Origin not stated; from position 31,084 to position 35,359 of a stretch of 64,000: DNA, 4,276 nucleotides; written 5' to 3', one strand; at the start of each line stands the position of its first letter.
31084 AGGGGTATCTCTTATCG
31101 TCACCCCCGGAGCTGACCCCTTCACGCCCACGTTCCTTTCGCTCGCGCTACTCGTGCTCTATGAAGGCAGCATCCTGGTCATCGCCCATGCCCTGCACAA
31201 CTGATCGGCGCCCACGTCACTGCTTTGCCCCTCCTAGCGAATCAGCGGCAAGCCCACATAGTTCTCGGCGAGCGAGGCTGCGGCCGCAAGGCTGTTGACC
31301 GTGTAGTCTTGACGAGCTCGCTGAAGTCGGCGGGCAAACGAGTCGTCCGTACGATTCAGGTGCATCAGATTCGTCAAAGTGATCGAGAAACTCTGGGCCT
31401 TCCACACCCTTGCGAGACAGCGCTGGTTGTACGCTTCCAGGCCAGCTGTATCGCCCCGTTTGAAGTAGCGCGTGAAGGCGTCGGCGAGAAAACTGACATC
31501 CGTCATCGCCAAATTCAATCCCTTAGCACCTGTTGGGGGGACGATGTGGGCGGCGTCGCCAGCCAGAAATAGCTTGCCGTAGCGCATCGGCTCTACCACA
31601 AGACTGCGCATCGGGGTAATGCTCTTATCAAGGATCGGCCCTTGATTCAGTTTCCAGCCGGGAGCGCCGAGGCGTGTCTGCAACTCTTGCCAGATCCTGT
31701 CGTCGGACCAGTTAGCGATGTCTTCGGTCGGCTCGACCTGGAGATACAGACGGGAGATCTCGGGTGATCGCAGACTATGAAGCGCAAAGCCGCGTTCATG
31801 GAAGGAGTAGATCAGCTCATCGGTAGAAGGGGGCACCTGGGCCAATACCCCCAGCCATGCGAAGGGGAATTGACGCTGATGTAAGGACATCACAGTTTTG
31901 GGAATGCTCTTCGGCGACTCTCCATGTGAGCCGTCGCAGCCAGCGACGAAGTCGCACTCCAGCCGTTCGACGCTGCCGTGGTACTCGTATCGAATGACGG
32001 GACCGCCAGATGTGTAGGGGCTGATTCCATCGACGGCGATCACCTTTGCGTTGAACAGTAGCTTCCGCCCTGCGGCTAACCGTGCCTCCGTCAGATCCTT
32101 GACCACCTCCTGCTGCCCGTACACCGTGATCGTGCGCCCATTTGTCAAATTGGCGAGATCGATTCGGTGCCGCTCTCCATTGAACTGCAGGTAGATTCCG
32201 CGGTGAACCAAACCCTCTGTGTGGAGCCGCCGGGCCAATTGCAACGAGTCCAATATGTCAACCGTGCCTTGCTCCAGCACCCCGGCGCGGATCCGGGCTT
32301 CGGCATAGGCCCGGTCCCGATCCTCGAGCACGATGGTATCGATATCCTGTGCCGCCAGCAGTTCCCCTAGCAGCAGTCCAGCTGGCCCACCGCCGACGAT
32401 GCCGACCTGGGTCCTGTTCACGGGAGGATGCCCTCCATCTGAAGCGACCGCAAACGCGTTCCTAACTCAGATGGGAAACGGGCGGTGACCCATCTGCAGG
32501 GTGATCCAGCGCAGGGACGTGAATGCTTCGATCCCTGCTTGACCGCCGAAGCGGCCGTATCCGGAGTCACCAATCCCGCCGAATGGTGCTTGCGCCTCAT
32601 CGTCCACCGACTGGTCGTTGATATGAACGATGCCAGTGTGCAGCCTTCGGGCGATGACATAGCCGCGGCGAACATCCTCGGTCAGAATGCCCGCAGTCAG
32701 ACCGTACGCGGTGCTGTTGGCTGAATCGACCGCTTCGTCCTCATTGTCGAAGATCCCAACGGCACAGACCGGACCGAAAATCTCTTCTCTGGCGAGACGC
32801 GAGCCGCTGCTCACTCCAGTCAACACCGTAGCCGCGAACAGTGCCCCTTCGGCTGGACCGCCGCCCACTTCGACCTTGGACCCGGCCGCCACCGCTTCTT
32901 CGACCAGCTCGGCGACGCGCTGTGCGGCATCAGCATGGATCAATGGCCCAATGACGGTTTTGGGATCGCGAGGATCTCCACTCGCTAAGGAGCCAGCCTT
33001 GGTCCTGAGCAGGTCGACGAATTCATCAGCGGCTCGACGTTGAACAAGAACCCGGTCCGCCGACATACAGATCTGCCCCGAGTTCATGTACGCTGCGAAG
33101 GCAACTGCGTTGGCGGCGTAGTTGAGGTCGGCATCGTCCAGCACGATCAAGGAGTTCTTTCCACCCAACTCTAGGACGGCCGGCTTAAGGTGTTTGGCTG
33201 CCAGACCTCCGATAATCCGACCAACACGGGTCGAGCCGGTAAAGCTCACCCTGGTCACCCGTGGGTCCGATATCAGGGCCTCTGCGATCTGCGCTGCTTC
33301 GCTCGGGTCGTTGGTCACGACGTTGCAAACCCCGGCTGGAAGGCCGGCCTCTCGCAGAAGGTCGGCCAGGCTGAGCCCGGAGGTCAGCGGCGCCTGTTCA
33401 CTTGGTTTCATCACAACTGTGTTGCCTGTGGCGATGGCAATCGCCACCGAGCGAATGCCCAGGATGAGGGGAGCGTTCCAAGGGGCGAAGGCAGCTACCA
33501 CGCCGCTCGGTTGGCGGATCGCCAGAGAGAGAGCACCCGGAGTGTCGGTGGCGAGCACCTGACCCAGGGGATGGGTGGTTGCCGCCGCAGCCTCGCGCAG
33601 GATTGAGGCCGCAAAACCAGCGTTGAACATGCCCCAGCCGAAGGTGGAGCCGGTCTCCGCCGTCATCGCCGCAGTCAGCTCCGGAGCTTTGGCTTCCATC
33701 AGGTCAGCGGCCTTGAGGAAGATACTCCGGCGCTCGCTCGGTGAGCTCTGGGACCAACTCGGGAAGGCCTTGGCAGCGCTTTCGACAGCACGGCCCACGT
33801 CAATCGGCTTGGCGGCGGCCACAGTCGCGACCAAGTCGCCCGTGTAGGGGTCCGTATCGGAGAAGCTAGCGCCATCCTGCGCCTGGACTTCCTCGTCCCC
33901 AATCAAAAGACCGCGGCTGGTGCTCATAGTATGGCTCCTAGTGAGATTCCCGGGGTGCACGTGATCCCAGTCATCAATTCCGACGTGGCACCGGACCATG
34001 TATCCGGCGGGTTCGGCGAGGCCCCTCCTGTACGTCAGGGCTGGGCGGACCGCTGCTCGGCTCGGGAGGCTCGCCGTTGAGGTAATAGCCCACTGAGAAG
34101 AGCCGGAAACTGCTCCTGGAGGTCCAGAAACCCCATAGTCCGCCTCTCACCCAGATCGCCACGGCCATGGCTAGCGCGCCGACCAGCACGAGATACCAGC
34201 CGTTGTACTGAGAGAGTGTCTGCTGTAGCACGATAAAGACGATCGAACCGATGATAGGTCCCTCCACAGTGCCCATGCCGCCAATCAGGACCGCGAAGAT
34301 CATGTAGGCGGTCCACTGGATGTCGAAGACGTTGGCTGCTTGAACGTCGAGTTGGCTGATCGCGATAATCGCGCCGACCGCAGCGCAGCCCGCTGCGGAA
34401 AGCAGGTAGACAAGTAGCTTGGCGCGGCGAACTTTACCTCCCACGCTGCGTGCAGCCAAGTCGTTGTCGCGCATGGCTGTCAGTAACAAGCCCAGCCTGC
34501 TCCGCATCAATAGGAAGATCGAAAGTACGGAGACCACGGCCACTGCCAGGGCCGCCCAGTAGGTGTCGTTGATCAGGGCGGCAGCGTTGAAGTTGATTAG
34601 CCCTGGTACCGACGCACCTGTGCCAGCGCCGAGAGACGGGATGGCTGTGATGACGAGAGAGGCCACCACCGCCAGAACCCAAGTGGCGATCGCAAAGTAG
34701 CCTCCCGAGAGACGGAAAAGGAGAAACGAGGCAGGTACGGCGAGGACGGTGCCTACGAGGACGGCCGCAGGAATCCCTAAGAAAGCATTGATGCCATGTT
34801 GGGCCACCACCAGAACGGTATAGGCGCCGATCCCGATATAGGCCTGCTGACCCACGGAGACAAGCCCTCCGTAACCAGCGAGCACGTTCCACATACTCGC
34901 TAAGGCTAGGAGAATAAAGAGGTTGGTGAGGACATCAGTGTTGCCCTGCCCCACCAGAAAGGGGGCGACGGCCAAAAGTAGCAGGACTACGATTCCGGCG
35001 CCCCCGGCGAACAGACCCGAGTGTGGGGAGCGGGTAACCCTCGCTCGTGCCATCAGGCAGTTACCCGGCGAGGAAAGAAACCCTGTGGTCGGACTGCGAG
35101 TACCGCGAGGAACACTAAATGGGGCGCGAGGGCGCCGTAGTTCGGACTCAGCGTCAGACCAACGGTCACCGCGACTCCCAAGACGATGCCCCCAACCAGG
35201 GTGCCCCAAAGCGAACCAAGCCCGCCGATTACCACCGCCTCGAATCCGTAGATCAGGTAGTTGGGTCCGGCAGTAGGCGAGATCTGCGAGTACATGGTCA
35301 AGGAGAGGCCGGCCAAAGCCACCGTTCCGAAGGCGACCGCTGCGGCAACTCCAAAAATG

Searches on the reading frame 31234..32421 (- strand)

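Call 103: search_protein_families(library=pfam, proteins=[window:31234-32421:-], max_evalue=0.00001)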
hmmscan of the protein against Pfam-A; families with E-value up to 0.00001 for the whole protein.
window:31234-32421:- (395 aa): 1 family
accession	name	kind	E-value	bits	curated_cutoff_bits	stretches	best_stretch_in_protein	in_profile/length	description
PF01494.25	FAD_binding_3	-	3.4e-75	253.9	22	1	3-345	1-348/349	FAD binding domain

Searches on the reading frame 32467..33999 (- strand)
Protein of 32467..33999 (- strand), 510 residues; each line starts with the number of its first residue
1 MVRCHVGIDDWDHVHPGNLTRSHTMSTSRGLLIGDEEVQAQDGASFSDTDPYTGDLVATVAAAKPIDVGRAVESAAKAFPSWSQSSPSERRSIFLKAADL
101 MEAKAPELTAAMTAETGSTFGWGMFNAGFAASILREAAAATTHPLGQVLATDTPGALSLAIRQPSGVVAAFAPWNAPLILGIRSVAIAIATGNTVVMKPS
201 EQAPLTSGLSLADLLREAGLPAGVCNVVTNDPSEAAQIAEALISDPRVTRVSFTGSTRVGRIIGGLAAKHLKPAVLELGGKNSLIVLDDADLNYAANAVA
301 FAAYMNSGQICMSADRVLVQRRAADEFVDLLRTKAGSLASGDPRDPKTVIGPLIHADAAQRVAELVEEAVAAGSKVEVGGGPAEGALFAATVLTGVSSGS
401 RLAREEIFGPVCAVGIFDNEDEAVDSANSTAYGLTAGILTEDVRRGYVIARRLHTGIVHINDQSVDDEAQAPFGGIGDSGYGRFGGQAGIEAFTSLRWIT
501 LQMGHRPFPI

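Call 103: search_protein_families(library=pfam, proteins=[window:32467-33999:-], max_evalue=0.00001)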
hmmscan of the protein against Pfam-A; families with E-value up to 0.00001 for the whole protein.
window:32467-33999:- (510 aa): 2 families
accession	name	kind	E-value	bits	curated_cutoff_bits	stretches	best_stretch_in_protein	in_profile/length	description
PF00171.27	Aldedh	-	1.8e-150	502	23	1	41-499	5-461/461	Aldehyde dehydrogenase family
PF05893.19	LuxC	-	5.3e-10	39.2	21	1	160-334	84-258/401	Acyl-CoA reductase (LuxC)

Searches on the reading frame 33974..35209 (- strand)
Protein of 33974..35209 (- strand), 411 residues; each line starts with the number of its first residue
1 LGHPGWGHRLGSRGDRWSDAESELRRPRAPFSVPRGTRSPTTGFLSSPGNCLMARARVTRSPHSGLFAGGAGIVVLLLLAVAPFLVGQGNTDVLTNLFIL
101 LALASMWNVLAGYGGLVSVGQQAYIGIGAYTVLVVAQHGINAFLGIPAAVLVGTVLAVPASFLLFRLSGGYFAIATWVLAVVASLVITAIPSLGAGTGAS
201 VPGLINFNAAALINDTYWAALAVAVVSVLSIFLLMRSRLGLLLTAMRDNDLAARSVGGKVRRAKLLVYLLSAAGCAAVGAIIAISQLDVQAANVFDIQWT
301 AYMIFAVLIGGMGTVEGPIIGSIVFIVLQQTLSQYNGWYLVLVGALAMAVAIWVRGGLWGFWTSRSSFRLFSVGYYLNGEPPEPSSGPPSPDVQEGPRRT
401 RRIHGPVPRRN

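Call 103: search_protein_families(library=pfam, proteins=[window:33974-35209:-], max_evalue=0.00001)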
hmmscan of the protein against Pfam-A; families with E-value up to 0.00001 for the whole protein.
window:33974-35209:- (411 aa): 1 family
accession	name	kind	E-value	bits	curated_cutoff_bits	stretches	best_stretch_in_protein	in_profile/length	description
PF02653.21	BPD_transp_2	-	3.7e-29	102.1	26.8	1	93-350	5-268/269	Branched-chain amino acid transport system / permease component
